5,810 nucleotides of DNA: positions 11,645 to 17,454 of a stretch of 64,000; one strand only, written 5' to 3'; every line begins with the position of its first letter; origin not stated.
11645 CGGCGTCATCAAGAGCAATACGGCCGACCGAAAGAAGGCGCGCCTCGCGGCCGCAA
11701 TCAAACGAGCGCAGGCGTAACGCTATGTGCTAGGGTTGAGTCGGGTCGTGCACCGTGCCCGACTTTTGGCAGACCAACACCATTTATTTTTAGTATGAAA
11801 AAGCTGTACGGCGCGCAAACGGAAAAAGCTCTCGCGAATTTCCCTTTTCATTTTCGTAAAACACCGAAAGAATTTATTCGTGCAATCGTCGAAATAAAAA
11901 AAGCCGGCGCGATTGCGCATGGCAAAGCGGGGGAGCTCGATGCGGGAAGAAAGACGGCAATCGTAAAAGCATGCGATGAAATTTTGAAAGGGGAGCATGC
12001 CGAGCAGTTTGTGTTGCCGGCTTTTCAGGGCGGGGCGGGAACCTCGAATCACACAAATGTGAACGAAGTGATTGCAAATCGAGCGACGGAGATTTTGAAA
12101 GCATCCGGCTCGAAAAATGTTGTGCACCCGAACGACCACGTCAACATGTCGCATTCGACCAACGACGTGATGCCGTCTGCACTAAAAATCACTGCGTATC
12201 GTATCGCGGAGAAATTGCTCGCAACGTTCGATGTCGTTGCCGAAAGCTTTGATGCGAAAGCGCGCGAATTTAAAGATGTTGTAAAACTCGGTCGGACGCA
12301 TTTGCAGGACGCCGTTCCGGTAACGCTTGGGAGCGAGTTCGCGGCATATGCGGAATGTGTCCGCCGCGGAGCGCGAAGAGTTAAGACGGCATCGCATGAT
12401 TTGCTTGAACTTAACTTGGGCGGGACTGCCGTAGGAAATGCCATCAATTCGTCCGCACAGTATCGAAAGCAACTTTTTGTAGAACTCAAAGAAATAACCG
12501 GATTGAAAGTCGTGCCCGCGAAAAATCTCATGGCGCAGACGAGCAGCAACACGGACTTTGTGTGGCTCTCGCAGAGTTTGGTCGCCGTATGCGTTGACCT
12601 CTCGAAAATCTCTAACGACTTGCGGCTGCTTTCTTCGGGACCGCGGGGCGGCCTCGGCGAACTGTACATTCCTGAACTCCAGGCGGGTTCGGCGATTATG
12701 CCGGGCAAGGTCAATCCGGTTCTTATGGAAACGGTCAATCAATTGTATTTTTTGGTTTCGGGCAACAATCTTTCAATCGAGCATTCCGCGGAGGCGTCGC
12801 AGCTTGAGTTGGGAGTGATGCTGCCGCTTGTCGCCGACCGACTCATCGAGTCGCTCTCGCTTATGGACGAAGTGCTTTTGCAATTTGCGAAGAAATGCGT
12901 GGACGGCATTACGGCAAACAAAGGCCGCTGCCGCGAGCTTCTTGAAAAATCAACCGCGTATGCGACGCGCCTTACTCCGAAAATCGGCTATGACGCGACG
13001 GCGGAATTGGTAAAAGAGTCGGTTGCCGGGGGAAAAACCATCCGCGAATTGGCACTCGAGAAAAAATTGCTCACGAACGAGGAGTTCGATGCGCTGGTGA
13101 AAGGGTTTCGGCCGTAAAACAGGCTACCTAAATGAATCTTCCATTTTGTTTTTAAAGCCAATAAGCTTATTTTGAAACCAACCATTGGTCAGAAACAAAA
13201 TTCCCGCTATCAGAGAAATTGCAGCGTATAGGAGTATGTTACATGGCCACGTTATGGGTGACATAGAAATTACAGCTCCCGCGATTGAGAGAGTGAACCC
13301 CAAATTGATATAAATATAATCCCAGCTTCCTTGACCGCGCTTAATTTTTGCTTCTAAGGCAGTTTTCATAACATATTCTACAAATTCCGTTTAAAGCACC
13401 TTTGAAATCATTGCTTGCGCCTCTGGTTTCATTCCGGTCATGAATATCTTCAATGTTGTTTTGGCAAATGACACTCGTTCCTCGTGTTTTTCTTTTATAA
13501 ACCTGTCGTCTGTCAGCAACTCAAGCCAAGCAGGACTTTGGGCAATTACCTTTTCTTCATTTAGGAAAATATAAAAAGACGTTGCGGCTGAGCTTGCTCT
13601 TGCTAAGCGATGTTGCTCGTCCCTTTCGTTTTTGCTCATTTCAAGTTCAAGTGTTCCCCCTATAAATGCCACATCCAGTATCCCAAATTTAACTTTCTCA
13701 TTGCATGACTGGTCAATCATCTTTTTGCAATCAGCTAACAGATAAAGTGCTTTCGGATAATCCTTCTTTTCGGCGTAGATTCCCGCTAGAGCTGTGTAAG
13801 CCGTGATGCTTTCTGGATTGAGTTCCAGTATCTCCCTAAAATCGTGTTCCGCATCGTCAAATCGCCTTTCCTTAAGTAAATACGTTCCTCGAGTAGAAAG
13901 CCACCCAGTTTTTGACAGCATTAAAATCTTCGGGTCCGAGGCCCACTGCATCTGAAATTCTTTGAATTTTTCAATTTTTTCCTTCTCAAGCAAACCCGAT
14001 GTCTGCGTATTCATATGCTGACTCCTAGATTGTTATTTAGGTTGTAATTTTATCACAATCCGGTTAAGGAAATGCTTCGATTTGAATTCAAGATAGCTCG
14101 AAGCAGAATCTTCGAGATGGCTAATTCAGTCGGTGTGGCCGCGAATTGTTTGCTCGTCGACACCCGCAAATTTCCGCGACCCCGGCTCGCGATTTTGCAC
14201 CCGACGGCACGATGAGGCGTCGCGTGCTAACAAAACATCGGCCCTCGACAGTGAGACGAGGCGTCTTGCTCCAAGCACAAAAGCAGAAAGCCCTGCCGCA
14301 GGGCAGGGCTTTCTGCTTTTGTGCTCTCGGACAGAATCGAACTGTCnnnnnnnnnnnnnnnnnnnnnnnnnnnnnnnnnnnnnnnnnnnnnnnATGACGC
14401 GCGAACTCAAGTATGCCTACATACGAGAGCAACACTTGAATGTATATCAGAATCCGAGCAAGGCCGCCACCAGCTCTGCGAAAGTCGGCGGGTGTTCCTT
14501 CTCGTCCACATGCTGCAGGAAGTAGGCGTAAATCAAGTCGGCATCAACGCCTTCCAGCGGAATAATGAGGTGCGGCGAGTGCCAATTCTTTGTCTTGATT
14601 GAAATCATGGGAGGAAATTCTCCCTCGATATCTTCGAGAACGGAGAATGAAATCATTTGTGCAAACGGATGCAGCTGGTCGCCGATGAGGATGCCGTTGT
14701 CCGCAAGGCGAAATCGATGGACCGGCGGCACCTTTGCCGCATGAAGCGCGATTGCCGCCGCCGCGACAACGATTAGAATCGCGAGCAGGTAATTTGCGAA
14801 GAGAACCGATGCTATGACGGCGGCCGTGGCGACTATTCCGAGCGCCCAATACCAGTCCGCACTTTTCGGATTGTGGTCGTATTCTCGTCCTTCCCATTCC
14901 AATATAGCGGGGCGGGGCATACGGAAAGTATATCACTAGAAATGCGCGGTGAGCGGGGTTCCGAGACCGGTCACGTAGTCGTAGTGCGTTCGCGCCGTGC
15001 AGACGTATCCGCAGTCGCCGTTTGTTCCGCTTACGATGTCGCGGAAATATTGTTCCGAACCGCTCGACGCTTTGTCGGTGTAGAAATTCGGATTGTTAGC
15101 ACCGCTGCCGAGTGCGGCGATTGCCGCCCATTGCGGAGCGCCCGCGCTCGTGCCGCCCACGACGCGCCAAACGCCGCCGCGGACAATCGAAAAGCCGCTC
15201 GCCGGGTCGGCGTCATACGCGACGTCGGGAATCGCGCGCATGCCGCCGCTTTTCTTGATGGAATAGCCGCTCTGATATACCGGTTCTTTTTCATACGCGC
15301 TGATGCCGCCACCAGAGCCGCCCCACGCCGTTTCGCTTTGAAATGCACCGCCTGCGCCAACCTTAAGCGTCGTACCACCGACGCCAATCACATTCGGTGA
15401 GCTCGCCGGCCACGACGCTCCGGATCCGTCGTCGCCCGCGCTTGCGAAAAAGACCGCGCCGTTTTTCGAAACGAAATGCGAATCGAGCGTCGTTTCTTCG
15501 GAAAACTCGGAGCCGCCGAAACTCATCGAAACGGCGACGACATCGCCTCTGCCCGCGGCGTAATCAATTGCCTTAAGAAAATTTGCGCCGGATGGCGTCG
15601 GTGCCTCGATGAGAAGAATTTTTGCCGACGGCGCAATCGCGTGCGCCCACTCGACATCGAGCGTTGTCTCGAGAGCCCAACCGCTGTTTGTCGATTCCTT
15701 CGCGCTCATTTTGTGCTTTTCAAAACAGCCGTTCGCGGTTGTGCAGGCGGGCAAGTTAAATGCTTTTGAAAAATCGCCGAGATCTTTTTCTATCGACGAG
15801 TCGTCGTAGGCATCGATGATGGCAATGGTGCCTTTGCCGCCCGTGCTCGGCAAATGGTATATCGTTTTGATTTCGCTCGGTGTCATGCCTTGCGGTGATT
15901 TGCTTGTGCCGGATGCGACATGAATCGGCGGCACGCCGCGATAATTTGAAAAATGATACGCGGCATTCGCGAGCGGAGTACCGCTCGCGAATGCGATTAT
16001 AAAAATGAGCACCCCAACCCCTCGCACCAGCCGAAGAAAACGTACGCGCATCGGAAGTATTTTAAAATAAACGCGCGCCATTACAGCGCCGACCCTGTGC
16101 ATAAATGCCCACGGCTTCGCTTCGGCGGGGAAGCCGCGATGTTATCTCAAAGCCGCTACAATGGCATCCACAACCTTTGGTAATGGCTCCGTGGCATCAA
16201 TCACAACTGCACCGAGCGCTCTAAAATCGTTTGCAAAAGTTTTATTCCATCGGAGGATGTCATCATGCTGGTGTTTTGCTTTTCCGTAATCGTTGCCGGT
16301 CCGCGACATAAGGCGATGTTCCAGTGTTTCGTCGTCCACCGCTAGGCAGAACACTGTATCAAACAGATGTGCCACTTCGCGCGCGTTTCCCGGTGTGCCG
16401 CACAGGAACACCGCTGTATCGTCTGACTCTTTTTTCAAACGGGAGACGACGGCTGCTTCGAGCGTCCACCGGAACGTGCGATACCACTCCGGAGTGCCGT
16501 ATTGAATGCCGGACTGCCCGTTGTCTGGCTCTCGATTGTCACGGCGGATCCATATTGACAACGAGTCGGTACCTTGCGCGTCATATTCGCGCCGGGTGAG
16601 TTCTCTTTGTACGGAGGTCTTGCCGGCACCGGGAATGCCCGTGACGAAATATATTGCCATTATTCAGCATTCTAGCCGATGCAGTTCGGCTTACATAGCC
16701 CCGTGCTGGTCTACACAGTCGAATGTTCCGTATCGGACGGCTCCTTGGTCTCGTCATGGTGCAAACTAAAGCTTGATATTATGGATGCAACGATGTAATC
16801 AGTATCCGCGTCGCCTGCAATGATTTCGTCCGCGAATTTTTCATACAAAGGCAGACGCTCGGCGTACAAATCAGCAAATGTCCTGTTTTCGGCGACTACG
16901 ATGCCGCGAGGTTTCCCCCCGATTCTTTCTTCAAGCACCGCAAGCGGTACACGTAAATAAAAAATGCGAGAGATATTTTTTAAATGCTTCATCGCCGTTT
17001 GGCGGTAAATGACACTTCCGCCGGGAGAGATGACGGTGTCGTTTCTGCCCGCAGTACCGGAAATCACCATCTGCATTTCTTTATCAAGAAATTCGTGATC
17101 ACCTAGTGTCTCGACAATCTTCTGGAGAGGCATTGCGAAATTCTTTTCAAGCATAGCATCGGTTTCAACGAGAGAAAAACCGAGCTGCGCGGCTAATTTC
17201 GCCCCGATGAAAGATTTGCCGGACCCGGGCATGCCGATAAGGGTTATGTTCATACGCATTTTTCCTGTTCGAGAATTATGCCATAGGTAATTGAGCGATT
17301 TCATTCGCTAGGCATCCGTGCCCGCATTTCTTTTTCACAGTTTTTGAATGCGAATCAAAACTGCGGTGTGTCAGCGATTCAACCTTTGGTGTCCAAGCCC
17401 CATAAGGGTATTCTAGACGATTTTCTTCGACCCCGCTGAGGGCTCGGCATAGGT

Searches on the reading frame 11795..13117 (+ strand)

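Call 68: search_protein_families(library=phrogs, proteins=[window:11795-13117:+], max_evalue=0.001)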
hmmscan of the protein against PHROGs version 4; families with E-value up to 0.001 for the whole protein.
window:11795-13117:+ (440 aa): 2 families
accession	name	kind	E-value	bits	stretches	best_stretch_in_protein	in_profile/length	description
phrog_32699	-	unknown function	7e-110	369.2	1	2-436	18-454/464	-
phrog_1703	-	unknown function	5.8e-05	23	1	146-327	132-307/449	-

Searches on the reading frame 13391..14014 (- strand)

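Call 68: search_protein_families(library=phrogs, proteins=[window:13391-14014:-], max_evalue=0.001)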
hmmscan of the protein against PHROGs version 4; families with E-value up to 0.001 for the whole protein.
window:13391-14014:- (207 aa): 1 family
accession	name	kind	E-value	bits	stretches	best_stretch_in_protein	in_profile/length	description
phrog_7590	-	unknown function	0.00017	22.5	1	41-91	60-110/234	-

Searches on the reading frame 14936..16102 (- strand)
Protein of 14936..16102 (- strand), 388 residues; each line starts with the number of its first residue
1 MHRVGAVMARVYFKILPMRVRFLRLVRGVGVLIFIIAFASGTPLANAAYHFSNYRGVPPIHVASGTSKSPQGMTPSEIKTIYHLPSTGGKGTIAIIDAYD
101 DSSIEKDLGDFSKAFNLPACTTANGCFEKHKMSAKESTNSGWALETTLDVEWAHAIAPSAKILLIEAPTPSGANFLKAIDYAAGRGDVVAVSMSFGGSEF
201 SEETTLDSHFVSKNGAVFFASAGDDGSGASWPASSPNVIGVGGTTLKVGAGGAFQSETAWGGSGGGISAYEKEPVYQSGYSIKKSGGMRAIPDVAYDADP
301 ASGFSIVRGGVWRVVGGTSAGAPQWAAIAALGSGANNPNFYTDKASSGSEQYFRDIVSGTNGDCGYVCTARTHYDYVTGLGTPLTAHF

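Call 68: search_protein_families(library=phrogs, proteins=[window:14936-16102:-], max_evalue=0.001)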
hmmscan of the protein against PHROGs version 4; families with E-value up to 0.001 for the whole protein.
window:14936-16102:- (388 aa): 1 family
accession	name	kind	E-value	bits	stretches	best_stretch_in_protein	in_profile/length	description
phrog_3677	-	other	6.8e-06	25.1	1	173-331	677-806/1125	protease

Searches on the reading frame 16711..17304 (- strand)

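Call 68: search_protein_families(library=phrogs, proteins=[window:16711-17304:-], max_evalue=0.001)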
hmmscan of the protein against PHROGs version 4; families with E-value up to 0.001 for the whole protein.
window:16711-17304:- (197 aa): 1 family
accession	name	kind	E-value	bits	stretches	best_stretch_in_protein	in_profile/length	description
phrog_10255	-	other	0.00086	20.1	0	18-49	2-34/230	kinase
